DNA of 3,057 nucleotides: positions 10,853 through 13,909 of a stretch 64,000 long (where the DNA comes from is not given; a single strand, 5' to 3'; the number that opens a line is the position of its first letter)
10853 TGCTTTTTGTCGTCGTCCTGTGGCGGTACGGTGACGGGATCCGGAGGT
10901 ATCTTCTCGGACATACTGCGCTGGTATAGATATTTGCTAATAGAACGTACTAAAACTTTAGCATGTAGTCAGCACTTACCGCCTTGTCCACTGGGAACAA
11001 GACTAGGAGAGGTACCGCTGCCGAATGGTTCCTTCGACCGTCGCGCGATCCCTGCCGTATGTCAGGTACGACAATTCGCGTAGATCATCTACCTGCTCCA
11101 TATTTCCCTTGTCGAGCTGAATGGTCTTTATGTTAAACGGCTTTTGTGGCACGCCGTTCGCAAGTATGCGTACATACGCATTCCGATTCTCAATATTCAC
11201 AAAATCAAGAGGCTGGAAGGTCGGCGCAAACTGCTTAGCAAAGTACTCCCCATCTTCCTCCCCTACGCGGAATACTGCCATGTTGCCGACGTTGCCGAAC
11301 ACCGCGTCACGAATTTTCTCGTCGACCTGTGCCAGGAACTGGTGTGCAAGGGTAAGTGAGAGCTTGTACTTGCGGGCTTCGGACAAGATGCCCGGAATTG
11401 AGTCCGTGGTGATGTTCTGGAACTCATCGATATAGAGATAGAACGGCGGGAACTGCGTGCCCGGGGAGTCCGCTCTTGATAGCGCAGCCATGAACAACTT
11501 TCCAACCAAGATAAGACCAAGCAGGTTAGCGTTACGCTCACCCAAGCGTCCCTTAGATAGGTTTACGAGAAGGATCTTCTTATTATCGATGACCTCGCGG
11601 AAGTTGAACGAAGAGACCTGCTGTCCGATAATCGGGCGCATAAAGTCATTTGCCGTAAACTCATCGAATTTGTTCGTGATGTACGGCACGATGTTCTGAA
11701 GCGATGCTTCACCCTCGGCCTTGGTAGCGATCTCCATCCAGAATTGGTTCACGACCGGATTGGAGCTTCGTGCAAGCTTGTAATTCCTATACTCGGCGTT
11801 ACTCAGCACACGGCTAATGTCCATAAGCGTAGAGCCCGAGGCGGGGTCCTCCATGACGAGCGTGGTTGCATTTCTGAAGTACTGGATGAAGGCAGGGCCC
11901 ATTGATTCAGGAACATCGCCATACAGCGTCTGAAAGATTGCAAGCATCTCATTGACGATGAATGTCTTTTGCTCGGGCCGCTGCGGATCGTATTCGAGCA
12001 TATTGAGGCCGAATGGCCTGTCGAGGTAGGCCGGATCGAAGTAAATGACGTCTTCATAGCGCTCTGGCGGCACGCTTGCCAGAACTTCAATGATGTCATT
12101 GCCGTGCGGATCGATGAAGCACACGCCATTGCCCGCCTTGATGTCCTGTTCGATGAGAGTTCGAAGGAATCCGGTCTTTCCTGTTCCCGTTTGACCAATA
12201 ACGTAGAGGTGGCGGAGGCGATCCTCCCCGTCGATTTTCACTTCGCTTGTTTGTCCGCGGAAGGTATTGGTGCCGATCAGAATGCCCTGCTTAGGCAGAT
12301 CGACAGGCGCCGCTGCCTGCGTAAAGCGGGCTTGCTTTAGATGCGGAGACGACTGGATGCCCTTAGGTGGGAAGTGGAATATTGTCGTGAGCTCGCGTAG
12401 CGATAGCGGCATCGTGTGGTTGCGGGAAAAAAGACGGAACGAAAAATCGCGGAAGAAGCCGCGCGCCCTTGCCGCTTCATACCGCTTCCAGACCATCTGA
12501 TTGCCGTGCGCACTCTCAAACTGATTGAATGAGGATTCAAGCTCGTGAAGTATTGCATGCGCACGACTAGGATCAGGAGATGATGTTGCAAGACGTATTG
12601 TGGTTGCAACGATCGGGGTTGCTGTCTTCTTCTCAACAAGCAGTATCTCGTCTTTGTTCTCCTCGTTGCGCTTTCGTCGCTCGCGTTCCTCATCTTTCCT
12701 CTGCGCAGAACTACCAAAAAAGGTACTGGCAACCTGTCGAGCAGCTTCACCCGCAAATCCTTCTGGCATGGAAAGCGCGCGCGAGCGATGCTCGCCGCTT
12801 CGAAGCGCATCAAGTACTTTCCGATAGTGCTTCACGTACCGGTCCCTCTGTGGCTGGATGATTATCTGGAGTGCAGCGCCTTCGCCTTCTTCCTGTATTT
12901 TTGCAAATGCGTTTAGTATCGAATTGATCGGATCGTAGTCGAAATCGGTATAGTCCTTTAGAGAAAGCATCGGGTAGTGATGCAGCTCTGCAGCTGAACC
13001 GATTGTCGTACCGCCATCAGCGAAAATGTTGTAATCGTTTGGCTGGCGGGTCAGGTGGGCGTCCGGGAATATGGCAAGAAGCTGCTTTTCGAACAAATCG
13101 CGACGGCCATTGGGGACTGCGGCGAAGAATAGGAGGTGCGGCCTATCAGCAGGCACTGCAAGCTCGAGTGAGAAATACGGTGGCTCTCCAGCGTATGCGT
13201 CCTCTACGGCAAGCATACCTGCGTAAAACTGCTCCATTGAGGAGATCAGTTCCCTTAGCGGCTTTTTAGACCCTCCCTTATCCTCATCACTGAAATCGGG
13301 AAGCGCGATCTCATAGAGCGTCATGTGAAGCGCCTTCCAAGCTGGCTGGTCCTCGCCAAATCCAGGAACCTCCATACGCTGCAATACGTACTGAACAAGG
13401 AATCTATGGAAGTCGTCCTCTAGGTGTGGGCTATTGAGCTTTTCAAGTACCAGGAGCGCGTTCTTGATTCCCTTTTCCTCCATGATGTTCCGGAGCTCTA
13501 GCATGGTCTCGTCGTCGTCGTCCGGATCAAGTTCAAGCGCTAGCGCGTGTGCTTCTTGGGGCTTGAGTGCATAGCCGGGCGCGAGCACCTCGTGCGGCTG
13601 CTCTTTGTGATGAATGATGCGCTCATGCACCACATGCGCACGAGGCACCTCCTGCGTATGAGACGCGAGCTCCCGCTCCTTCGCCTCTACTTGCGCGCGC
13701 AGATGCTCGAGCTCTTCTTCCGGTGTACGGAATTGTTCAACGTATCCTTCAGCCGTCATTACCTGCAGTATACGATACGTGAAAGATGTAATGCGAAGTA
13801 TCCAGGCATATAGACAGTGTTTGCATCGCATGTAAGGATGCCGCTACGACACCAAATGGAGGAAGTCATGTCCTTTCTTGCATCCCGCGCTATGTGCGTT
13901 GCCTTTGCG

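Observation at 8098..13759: T4SS-like module: VirB4-family ATPase followed by a 938-aa repeat-bearing membrane protein, a small acidic protein and an FKBP isomerase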

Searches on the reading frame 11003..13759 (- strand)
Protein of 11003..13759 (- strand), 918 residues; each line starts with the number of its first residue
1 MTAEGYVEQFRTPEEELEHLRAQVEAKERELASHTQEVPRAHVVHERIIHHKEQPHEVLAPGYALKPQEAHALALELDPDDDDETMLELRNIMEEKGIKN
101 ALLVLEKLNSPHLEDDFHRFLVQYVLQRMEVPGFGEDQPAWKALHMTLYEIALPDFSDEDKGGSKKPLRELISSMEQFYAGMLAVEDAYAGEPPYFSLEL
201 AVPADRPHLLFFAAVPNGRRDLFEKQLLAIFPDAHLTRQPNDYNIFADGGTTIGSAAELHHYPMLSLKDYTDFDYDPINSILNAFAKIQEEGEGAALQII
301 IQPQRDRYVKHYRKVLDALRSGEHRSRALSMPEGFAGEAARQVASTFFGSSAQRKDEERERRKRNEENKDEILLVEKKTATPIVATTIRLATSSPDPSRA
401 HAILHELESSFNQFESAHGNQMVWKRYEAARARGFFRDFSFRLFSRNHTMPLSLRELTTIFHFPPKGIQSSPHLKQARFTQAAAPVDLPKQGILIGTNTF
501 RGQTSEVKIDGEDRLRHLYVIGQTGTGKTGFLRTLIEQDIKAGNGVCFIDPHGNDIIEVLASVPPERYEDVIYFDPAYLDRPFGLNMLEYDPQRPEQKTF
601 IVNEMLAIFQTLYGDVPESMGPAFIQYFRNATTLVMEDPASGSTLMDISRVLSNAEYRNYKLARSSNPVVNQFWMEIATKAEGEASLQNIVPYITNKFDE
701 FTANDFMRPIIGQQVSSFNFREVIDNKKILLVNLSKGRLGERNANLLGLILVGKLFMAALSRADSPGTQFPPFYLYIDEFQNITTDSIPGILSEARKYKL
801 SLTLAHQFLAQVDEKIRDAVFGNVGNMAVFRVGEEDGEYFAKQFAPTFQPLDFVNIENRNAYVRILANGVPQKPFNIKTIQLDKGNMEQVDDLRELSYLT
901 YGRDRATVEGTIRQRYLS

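Call 4: search_protein_families(library=pfam, proteins=[window:11003-13759:-], max_evalue=0.01)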
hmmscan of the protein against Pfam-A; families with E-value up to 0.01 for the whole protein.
window:11003-13759:- (918 aa): 5 families
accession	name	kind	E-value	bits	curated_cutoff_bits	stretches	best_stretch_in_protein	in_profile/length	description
PF01935.23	DUF87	-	3.2e-07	31.1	23.2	1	501-553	8-62/220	Helicase HerA, central domain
PF12696.13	TraG-D_C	-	3e-06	27.6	22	1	772-841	1-76/126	TraM recognition site of TraD and TraG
PF13401.12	AAA_22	-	0.001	19.8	27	0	516-550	6-40/130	AAA domain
PF10412.15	TrwB_AAD_bind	-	0.0069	15.8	20.5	0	515-553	15-53/387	Type IV secretion-system coupling protein DNA-binding domain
PF13191.12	AAA_16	-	0.0071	17.3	32.6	0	513-550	22-57/167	AAA ATPase domain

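Call 5: search_protein_families(library=ncbifam, proteins=[window:11003-13759:-], max_evalue=0.01)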
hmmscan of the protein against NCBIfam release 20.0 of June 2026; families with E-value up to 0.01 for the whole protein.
window:11003-13759:- (918 aa): 7 families
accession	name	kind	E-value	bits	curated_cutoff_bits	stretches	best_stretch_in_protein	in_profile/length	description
TIGR03743.1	SXT_TraD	subfamily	3.3e-13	49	366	2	503-554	163-214/636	conjugative transfer system coupling protein TraD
TIGR03754.1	conj_TOL_TraD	equivalog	1.5e-09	37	647.55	1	502-554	167-219/643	type IV conjugative transfer system coupling protein TraD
NF045973.1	conju_CD1115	equivalog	1.8e-07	30.4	250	1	503-836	12-361/442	VirD4-like conjugal transfer protein, CD1115 family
NF041447.1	TrbC_conju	equivalog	2.3e-06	26.4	800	1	490-553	103-167/685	F-type conjugative transfer protein TrbC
NF053655.1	CedD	equivalog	0.00024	19.9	600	1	493-554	199-260/527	DNA-translocating ATPase CedD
TIGR00929.1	VirB4_CagE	subfamily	0.0053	15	643.1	0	516-552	438-475/792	VirB4 family type IV secretion/conjugal transfer ATPase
NF041017.1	DNA_import_CedB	equivalog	0.0081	14.8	700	0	486-553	247-314/590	DNA import protein CedB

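Call 8: search_solved_structures(query=window:11003-13759:-, max_evalue=1, show_alignments=2)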
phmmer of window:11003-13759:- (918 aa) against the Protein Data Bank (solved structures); distinct sequences matched with E-value up to 1: 4.
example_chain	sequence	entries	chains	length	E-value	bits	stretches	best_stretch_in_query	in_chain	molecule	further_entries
1gl6_A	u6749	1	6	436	0.088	14.1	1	512-555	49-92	ATPASE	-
1e9r_A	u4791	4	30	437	0.088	14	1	512-555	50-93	CONJUGAL TRANSFER PROTEIN TRWB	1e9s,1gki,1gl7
4d2i_A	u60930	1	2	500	0.088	14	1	498-554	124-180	HERA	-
6sz9_A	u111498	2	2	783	0.32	12.2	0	504-557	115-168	IcmO (DotL)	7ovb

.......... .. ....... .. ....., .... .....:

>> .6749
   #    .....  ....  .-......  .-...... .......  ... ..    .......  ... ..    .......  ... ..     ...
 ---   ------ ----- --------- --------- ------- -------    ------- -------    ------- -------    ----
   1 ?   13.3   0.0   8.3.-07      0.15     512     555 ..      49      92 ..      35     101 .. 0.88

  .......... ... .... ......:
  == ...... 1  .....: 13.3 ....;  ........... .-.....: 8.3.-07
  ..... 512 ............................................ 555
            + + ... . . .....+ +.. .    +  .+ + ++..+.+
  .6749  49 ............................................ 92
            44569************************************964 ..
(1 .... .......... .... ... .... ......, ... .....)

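Call 12: find_homologous_proteins(query=window:11003-13759:-, max_evalue=0.00001)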
Query window:11003-13759:- (918 aa): 2218 proteins with E <= 0.00001 among 8000 candidates; the best 120 are listed.
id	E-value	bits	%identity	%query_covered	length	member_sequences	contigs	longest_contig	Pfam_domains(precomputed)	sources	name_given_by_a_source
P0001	0.0e+0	2000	95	100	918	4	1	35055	PF26449.1,PF01935.24,PF12696.14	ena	-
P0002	0.0e+0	1744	83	100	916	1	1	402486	PF26449.1,PF01935.24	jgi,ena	-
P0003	0.0e+0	1743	82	100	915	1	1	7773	PF26449.1,PF01935.24,PF12696.14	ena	-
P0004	0.0e+0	1741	82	100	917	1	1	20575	PF26449.1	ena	-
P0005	0.0e+0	1734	82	100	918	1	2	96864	PF26449.1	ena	-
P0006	0.0e+0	1707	80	100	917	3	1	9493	PF26449.1,PF01935.24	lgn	-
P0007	0.0e+0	1704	81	100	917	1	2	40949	PF26449.1,PF01935.24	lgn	-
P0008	0.0e+0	1667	79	100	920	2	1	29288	PF26449.1,PF01935.24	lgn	-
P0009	0.0e+0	1655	78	100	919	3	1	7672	PF26449.1,PF01935.24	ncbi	-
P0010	0.0e+0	1642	79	100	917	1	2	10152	PF26449.1,PF01935.24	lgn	-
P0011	0.0e+0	1638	77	100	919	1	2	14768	PF26449.1,PF01935.24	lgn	-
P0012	0.0e+0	1621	77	100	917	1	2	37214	PF26449.1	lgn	-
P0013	0.0e+0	1564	75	99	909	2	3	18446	PF26449.1,PF01935.24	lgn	-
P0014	0.0e+0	1541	73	100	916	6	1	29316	PF26449.1,PF01935.24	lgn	-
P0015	0.0e+0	1511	73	100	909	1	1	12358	PF26449.1,PF01935.24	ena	-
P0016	0.0e+0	1496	71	100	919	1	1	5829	PF26449.1,PF01935.24,PF12696.14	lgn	-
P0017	0.0e+0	1496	72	100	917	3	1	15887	PF26449.1,PF01935.24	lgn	-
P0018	0.0e+0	1494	72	100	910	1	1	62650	PF26449.1,PF01935.24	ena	-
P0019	0.0e+0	1492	72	100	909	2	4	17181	PF26449.1,PF12696.14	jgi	jgi:hypothetical protein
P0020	0.0e+0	1491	72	100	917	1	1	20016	PF26449.1,PF01935.24,PF12696.14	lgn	-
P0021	0.0e+0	1491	72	99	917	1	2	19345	PF26449.1,PF01935.24,PF12696.14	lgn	-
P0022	0.0e+0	1490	72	100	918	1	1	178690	PF26449.1,PF01935.24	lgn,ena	-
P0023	0.0e+0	1488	71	99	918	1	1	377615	PF26449.1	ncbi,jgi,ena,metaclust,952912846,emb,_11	jgi:hypothetical protein|metaclust:\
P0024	0.0e+0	1486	72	99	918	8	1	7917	PF26449.1,PF01935.24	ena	-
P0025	0.0e+0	1486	73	99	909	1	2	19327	PF26449.1,PF01935.24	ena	-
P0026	0.0e+0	1482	72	100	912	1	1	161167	PF26449.1,PF01935.24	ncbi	-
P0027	0.0e+0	1481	71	100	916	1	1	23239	PF26449.1,PF01935.24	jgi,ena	jgi:hypothetical protein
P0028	0.0e+0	1479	71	100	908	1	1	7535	PF26449.1,PF01935.24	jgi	jgi:hypothetical protein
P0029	0.0e+0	1477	71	100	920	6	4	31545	PF26449.1,PF01935.24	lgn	-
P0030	0.0e+0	1474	72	100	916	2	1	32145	PF26449.1,PF01935.24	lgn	-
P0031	0.0e+0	1473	71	100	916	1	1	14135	PF26449.1,PF01935.24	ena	-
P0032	0.0e+0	1473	71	100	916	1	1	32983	PF26449.1,PF01935.24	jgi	jgi:hypothetical protein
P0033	0.0e+0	1471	71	100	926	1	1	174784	PF26449.1,PF01935.24,PF12696.14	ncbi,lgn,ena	-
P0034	0.0e+0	1471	71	100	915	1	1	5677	PF26449.1,PF01935.24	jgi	jgi:hypothetical protein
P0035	0.0e+0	1470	71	99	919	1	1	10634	PF26449.1,PF01935.24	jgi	jgi:TraM recognition site of TraD and TraG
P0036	0.0e+0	1468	72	99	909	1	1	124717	PF26449.1,PF01935.24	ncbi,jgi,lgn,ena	jgi:hypothetical protein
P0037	0.0e+0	1467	70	100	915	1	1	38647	PF26449.1,PF01935.24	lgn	-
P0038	0.0e+0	1466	70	100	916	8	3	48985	PF26449.1,PF01935.24,PF12696.14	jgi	jgi:hypothetical protein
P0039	0.0e+0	1465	71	100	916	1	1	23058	PF26449.1,PF01935.24,PF12696.14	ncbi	-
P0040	0.0e+0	1462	71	100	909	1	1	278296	PF26449.1,PF01935.24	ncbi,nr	ncbi:MAG: hypothetical protein JWN64_247 [Parcubacteria group bacterium]|nr:hypothetical protein [Pa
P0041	0.0e+0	1462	71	100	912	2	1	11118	PF26449.1,PF01935.24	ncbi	-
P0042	0.0e+0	1461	71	100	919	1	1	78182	PF26449.1,PF01935.24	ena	-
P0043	0.0e+0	1460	70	100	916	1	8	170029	PF26449.1,PF01935.24,PF13401.13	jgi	jgi:hypothetical protein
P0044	0.0e+0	1460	70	100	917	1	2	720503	PF26449.1,PF01935.24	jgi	-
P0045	0.0e+0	1460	70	100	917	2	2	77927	PF26449.1,PF01935.24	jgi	jgi:hypothetical protein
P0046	0.0e+0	1458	71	100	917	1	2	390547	PF26449.1,PF01935.24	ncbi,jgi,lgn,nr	ncbi:MAG: putative Type IV secretory pathway VirD4 component [Parcubacteria bacterium C7867-001]|nr:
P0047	0.0e+0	1458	70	100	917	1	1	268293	PF26449.1,PF01935.24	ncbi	-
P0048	0.0e+0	1457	71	100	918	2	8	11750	PF26449.1,PF01935.24,PF12696.14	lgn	-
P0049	0.0e+0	1457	71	99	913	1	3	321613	PF26449.1,PF12696.14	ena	-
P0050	0.0e+0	1457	70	100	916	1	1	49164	PF26449.1,PF01935.24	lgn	-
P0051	0.0e+0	1456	71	100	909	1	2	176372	PF26449.1,PF01935.24,PF12696.14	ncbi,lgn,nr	ncbi:TraM recognition domain-containing protein [Patescibacteria group bacterium]|nr:TraM recognitio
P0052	0.0e+0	1456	70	100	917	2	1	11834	PF26449.1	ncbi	ncbi:MAG TPA: hypothetical protein VF439_02545 [Candidatus Paceibacterota bacterium]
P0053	0.0e+0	1455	72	99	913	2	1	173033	PF26449.1,PF01935.24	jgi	-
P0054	0.0e+0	1455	71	99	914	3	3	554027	PF26449.1,PF01935.24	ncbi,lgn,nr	ncbi:DUF87 domain-containing protein [Patescibacteria group bacterium]|nr:DUF87 domain-containing pr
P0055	0.0e+0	1454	71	100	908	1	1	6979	PF26449.1,PF01935.24,PF12696.14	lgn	-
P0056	0.0e+0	1452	70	100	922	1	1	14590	PF26449.1,PF01935.24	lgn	-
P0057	0.0e+0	1452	69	100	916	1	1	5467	PF26449.1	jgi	jgi:hypothetical protein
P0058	0.0e+0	1452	70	100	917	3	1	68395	PF26449.1,PF01935.24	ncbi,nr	ncbi:MAG: hypothetical protein JWN90_59 [Parcubacteria group bacterium]|nr:hypothetical protein [Par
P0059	0.0e+0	1451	71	100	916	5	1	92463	PF26449.1,PF01935.24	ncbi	-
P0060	0.0e+0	1450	70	100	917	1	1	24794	PF26449.1,PF01935.24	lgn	-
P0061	0.0e+0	1450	71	100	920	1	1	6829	PF26449.1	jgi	jgi:hypothetical protein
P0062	0.0e+0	1449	71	100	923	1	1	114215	PF26449.1,PF12696.14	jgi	jgi:hypothetical protein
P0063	0.0e+0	1449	70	100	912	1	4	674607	PF26449.1,PF01935.24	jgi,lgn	-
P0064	0.0e+0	1448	71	100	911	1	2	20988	PF26449.1,PF01935.24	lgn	-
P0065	0.0e+0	1448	71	100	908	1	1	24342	PF26449.1,PF12696.14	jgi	jgi:hypothetical protein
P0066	0.0e+0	1448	71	100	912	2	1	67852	PF26449.1,PF01935.24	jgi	jgi:hypothetical protein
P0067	0.0e+0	1448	70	100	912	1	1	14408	PF26449.1,PF01935.24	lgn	-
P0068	0.0e+0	1448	70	100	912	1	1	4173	PF26449.1,PF01935.24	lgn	-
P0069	0.0e+0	1447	70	100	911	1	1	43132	PF26449.1,PF12696.14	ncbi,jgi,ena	jgi:hypothetical protein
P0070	0.0e+0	1447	70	100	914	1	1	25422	PF26449.1,PF01935.24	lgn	-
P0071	0.0e+0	1446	70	100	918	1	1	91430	PF26449.1,PF01935.24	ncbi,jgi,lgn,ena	ncbi:MAG TPA: DUF87 domain-containing protein [Candidatus Paceibacterota bacterium]|jgi:hypothetical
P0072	0.0e+0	1446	71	99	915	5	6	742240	PF26449.1,PF01935.24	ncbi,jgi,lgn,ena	-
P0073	0.0e+0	1446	70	100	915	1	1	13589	PF26449.1,PF01935.24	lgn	-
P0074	0.0e+0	1446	69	100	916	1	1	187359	PF26449.1,PF01935.24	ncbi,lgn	ncbi:MAG: DUF87 domain-containing protein [Patescibacteria group bacterium]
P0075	0.0e+0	1445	70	100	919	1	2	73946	PF26449.1,PF12696.14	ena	-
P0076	0.0e+0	1445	70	100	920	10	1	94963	PF26449.1,PF01935.24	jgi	jgi:hypothetical protein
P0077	0.0e+0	1445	71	100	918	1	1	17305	PF26449.1,PF01935.24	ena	-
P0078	0.0e+0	1445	71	100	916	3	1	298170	PF26449.1,PF01935.24,PF12696.14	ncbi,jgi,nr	ncbi:MAG: putative Type IV secretory pathway VirD4 component [Parcubacteria bacterium C7867-007]|nr:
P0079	0.0e+0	1445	70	100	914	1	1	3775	PF26449.1,PF01935.24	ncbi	-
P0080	0.0e+0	1445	71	100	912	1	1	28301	PF26449.1,PF01935.24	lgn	-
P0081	0.0e+0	1445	71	100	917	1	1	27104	PF26449.1,PF01935.24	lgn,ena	-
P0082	0.0e+0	1444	71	99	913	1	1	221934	PF26449.1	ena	-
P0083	0.0e+0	1444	71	100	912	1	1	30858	PF26449.1,PF01935.24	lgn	-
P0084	0.0e+0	1443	70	100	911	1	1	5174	PF26449.1,PF12696.14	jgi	jgi:hypothetical protein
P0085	0.0e+0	1443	70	100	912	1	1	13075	PF26449.1,PF01935.24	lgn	-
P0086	0.0e+0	1443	69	100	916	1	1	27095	PF26449.1,PF01935.24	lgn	-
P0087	0.0e+0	1442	70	100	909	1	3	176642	PF26449.1,PF01935.24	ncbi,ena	ncbi:MAG: DUF87 domain-containing protein [Patescibacteria group bacterium]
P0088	0.0e+0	1442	70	100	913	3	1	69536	PF26449.1,PF01935.24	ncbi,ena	-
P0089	0.0e+0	1442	70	100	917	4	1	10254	PF26449.1,PF01935.24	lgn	-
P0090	0.0e+0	1442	69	100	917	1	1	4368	PF26449.1,PF01935.24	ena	-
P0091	0.0e+0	1442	70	100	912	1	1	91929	PF26449.1,PF01935.24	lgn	-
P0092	0.0e+0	1442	70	100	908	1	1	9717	PF26449.1,PF01935.24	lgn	-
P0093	0.0e+0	1441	70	100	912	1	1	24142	PF26449.1,PF01935.24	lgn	-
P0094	0.0e+0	1441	70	100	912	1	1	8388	PF26449.1,PF01935.24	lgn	-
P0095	0.0e+0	1441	70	100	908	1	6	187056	PF26449.1,PF01935.24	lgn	-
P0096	0.0e+0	1441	69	100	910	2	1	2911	PF26449.1,PF01935.24,PF12696.14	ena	-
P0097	0.0e+0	1441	70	100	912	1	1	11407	PF26449.1,PF01935.24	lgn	-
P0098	0.0e+0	1441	70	100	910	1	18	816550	PF26449.1,PF12696.14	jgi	jgi:hypothetical protein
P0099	0.0e+0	1441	70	100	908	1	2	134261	PF26449.1,PF12696.14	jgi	jgi:hypothetical protein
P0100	0.0e+0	1440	69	100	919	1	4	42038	PF26449.1,PF01935.24,PF12696.14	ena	-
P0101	0.0e+0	1440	70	100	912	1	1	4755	PF26449.1,PF12696.14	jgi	jgi:TraM recognition site of TraD and TraG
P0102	0.0e+0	1438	70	99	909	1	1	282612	PF26449.1,PF12696.14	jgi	jgi:hypothetical protein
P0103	0.0e+0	1437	70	99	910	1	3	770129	PF26449.1,PF12696.14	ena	-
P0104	0.0e+0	1437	70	100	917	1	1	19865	PF26449.1,PF01935.24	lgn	-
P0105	0.0e+0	1436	70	100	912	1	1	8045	PF26449.1,PF01935.24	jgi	-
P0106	0.0e+0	1435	69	100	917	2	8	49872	PF26449.1,PF01935.24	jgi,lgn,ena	-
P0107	0.0e+0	1435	70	100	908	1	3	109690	PF26449.1,PF01935.24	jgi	jgi:hypothetical protein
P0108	0.0e+0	1435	70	99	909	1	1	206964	PF26449.1,PF12696.14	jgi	jgi:hypothetical protein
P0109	0.0e+0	1434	69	100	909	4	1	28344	PF26449.1,PF01935.24,PF12696.14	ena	-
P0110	0.0e+0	1434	70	100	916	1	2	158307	PF26449.1,PF01935.24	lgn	-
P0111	0.0e+0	1432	70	100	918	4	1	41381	PF26449.1,PF01935.24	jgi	jgi:hypothetical protein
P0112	0.0e+0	1432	68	100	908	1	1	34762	PF26449.1,PF01935.24,PF12696.14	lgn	-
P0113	0.0e+0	1432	70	100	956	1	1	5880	PF26449.1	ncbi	-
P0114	0.0e+0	1431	69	100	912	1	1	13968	PF26449.1,PF01935.24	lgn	-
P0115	0.0e+0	1431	70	100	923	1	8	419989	PF26449.1,PF12696.14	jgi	jgi:hypothetical protein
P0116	0.0e+0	1430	69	100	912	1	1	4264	PF26449.1,PF01935.24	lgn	-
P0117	0.0e+0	1430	70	100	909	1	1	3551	PF26449.1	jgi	jgi:hypothetical protein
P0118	0.0e+0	1430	70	100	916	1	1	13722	PF26449.1,PF01935.24,PF12696.14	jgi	jgi:hypothetical protein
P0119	0.0e+0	1430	69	100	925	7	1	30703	PF26449.1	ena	-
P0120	0.0e+0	1430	70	100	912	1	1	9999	PF26449.1,PF01935.24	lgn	-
